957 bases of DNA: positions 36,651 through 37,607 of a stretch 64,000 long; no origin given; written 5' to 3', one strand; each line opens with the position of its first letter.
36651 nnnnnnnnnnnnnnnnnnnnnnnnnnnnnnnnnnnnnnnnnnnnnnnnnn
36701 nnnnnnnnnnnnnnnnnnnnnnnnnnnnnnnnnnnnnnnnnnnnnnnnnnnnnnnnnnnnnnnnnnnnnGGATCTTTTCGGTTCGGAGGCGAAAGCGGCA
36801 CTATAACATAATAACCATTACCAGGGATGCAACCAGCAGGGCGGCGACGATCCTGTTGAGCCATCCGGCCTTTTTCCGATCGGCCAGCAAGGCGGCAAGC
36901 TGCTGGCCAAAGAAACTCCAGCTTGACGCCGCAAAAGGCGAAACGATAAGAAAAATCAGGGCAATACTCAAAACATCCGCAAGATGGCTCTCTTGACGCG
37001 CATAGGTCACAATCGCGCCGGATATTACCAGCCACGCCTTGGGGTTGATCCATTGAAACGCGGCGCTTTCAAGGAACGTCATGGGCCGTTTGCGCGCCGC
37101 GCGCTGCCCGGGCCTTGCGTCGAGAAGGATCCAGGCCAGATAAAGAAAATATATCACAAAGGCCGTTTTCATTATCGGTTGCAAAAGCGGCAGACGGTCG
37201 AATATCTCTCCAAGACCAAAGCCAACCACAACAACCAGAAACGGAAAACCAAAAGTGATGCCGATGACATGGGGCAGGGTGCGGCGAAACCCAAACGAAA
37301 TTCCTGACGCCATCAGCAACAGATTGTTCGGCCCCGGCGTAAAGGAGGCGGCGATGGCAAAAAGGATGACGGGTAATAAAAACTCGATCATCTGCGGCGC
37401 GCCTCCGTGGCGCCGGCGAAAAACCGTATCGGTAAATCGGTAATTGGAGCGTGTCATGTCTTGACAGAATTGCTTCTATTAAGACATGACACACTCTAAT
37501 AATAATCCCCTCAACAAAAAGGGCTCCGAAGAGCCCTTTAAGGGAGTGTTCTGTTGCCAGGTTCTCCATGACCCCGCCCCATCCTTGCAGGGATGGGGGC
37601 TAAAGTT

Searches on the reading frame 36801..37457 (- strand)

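Call 45: search_protein_families(library=pfam, proteins=[window:36801-37457:-], max_evalue=0.00001)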
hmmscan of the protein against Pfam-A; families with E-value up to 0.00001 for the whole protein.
window:36801-37457:- (218 aa): 1 family
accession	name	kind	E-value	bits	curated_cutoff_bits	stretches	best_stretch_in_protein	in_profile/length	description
PF01810.24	LysE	-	6.9e-15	55.5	25.6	1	36-209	2-183/193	LysE type translocator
